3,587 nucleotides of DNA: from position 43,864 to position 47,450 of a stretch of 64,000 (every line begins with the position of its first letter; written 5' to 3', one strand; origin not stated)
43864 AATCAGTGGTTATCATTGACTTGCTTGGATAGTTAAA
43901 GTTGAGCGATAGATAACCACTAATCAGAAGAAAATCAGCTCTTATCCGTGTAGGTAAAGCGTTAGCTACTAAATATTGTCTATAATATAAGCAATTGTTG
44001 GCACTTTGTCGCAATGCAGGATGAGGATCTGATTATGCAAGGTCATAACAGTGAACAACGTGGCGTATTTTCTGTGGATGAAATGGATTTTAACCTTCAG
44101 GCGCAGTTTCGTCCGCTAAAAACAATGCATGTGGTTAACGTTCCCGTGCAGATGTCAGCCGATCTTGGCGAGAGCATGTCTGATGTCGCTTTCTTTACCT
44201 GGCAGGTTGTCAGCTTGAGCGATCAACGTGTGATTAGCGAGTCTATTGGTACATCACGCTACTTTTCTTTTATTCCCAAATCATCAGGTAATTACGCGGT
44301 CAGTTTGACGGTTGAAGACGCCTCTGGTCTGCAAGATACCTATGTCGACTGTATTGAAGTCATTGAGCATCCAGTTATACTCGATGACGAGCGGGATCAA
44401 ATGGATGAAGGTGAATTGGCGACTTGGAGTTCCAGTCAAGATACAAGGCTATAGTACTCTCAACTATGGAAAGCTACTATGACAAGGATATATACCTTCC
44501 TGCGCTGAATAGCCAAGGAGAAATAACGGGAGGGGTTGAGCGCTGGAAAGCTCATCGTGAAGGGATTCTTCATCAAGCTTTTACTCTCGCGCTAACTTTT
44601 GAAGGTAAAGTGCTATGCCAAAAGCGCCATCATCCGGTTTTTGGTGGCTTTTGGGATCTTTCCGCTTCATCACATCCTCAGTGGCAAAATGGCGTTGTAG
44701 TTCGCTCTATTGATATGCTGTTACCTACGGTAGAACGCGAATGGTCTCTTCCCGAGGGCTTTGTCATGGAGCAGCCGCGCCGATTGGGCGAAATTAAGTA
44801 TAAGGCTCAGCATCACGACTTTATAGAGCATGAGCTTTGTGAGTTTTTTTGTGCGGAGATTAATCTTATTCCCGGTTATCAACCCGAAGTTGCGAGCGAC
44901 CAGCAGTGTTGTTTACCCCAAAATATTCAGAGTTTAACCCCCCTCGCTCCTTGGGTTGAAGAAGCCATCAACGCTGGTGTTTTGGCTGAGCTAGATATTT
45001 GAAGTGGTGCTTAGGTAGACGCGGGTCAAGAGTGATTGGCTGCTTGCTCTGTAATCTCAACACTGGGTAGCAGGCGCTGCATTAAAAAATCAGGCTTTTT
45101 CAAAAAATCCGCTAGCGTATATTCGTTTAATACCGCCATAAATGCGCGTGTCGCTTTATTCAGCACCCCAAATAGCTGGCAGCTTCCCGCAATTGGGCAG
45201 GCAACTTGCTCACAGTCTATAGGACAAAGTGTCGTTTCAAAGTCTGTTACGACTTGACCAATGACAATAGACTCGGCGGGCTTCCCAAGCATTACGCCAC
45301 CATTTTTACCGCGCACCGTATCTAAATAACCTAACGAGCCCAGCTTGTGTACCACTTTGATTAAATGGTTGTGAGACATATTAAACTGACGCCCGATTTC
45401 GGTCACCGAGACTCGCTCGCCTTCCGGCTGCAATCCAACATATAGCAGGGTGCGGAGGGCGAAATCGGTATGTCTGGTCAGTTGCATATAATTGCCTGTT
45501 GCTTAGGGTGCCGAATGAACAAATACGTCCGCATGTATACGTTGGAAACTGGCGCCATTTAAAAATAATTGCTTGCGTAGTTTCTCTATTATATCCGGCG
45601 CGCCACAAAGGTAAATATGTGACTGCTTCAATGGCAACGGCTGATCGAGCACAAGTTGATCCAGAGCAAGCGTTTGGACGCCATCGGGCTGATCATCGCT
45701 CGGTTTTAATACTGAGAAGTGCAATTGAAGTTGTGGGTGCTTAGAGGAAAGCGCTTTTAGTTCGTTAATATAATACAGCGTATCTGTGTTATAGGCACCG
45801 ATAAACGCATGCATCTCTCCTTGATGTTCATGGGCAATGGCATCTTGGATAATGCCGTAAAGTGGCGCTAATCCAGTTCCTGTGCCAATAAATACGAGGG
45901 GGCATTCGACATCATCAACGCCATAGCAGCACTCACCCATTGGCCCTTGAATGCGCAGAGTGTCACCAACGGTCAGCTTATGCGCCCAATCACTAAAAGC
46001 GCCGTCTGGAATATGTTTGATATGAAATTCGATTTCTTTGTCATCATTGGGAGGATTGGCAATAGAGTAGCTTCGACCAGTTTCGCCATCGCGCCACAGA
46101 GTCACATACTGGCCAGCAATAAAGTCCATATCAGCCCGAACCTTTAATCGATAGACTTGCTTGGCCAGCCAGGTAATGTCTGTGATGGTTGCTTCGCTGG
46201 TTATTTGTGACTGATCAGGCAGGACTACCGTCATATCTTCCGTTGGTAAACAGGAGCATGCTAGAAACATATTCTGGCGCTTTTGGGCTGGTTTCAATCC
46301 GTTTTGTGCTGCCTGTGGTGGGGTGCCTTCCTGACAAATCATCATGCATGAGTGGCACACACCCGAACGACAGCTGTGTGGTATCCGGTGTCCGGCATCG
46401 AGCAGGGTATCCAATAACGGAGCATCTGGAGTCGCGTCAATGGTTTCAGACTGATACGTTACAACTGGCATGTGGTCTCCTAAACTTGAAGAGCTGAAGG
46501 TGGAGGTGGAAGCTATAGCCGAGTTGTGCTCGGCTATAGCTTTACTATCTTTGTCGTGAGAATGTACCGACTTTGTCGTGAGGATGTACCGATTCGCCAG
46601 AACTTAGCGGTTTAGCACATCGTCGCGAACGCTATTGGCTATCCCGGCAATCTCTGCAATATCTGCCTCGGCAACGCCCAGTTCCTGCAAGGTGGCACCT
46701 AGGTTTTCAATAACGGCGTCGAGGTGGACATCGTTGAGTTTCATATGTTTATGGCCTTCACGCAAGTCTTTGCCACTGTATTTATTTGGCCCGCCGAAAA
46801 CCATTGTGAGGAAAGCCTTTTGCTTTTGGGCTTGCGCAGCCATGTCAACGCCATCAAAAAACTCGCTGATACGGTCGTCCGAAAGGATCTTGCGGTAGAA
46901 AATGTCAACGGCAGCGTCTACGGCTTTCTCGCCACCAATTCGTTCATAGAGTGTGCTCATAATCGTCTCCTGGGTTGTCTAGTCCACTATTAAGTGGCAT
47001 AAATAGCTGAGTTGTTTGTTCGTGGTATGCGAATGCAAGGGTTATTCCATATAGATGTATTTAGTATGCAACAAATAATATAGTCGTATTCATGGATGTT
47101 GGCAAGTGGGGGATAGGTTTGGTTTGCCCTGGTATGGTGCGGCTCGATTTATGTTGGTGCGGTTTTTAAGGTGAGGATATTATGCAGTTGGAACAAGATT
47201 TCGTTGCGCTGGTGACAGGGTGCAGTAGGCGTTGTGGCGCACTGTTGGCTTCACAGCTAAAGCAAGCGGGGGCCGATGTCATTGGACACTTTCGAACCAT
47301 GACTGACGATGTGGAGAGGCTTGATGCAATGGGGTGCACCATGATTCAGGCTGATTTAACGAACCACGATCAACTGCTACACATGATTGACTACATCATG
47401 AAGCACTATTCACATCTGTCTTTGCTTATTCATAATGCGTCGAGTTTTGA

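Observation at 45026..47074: NsrR-linked operon pairing a group-I truncated haemoglobin with a dedicated 2Fe-2S/FNR reductase (a 'split flavohaemoglobin')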

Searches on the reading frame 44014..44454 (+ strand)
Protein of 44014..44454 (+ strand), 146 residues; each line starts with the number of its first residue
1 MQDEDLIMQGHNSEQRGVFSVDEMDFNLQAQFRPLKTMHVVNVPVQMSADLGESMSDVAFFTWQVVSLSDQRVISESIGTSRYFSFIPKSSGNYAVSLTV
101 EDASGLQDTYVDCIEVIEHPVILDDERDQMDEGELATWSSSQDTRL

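Call 3: search_protein_families(library=pfam, proteins=[window:44014-44454:+], max_evalue=0.01)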
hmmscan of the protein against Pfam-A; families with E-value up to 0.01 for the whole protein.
window:44014-44454:+ (146 aa): 2 families
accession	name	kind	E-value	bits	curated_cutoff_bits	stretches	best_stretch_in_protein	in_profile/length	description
PF00801.26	PKD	-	2.1e-05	24.9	23.5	1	31-109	3-74/80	PKD domain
PF18911.6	PKD_4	-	0.0062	17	27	0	90-111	58-80/85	PKD domain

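Call 4: search_protein_families(library=ncbifam, proteins=[window:44014-44454:+], max_evalue=0.01)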
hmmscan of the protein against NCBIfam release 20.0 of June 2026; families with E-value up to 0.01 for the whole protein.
window:44014-44454:+ (146 aa): 0 families

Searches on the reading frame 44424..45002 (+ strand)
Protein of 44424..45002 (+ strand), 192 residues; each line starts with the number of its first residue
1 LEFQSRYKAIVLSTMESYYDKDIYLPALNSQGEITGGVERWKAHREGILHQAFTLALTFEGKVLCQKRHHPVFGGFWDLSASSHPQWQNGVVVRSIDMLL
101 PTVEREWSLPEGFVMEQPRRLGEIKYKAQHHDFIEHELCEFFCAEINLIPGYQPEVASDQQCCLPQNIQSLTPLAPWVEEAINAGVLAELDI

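Call 3: search_protein_families(library=pfam, proteins=[window:44424-45002:+], max_evalue=0.01)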
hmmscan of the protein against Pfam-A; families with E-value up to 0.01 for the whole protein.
window:44424-45002:+ (192 aa): 0 families

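Call 4: search_protein_families(library=ncbifam, proteins=[window:44424-45002:+], max_evalue=0.01)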
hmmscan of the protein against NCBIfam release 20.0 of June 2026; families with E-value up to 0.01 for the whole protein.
window:44424-45002:+ (192 aa): 2 families
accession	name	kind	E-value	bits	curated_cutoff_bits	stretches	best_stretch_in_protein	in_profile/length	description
TIGR02150.1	IPP_isom_1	equivalog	5.3e-07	29.6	105.8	1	29-178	5-155/159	isopentenyl-diphosphate delta-isomerase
NF002995.0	PRK03759.1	equivalog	7.3e-07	29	127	1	28-178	12-165/185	isopentenyl-diphosphate Delta-isomerase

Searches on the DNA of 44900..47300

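Call 56: search_rna_families(source=window, start=44900, end=47300, threshold=evalue, max_evalue=1)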
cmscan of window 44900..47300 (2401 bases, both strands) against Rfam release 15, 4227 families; matches with E-value up to 1: 0.
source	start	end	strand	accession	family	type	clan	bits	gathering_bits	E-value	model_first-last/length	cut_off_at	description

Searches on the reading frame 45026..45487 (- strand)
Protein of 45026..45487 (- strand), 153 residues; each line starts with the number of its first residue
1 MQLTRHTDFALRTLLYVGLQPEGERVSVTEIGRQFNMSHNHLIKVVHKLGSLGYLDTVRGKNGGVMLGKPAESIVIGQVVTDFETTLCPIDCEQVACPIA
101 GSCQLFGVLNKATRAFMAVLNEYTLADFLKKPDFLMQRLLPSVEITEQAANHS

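Call 3: search_protein_families(library=pfam, proteins=[window:45026-45487:-], max_evalue=0.01)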
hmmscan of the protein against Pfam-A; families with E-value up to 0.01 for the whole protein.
window:45026-45487:- (153 aa): 3 families
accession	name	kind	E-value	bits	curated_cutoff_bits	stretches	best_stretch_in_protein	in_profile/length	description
PF02082.26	Rrf2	-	8.9e-31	107.2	30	1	3-130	1-131/132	Iron-dependent Transcriptional regulator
PF13463.12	HTH_27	-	0.0031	18.2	22.2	1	4-64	2-58/68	Winged helix DNA-binding domain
PF12802.13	MarR_2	-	0.0045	17.6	27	1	10-59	7-54/61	MarR family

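Call 4: search_protein_families(library=ncbifam, proteins=[window:45026-45487:-], max_evalue=0.01)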
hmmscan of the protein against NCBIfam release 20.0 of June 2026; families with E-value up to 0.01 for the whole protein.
window:45026-45487:- (153 aa): 8 families
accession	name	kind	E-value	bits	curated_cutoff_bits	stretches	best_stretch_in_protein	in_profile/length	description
NF008240.0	PRK11014.1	equivalog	7.4e-40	136.3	182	1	1-139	1-138/141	nitric oxide-sensing transcriptional repressor NsrR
TIGR00738.1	rrf2_super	superfamily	2.1e-29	102.1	73.3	1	1-129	1-131/132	Rrf2 family transcriptional regulator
NF008886.0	PRK11920.1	equivalog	8.5e-29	100.2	193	1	1-133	1-135/153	iron-responsive transcriptional regulator RirA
TIGR02010.1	IscR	equivalog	3.6e-13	49.5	207.55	1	1-131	1-132/135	Fe-S cluster assembly transcriptional regulator IscR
NF008110.0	PRK10857.1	equivalog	5.2e-11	42.6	275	1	1-134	1-135/164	Fe-S cluster assembly transcriptional regulator IscR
NF047409.1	Cys_reg_CymR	equivalog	9e-09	35.6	195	1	2-130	2-125/139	cysteine metabolism transcriptional regulator CymR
TIGR02944.1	suf_reg_Xantho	equivalog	1.6e-08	35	110.65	1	2-127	3-129/130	SUF system Fe-S cluster assembly regulator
NF041852.1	trans_reg_HypR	equivalog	0.004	17.1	180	1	21-83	18-80/139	redox-sensitive transcriptional regulator HypR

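Call 42: search_solved_structures(query=window:45026-45487:-, show_alignments=2, max_evalue=0.00001)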
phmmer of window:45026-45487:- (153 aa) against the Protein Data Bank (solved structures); distinct sequences matched with E-value up to 0.00001: 6.
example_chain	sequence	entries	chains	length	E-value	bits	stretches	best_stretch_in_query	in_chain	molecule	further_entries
5n07_A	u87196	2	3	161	6.6e-17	65.2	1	1-133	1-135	HTH-type transcriptional repressor NsrR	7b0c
5n08_A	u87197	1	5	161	3.8e-13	53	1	1-133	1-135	HTH-type transcriptional repressor NsrR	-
4hf2_A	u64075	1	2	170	2.5e-08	37.4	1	1-88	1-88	HTH-type transcriptional regulator IscR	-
4hf0_A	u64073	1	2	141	3.9e-08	36.8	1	1-86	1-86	HTH-type transcriptional regulator IscR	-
4hf1_A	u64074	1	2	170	4.8e-08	36.5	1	1-88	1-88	HTH-type transcriptional regulator IscR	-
4chu_A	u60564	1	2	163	1.1e-07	35.4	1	3-87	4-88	HTH-TYPE TRANSCRIPTIONAL REGULATOR ISCR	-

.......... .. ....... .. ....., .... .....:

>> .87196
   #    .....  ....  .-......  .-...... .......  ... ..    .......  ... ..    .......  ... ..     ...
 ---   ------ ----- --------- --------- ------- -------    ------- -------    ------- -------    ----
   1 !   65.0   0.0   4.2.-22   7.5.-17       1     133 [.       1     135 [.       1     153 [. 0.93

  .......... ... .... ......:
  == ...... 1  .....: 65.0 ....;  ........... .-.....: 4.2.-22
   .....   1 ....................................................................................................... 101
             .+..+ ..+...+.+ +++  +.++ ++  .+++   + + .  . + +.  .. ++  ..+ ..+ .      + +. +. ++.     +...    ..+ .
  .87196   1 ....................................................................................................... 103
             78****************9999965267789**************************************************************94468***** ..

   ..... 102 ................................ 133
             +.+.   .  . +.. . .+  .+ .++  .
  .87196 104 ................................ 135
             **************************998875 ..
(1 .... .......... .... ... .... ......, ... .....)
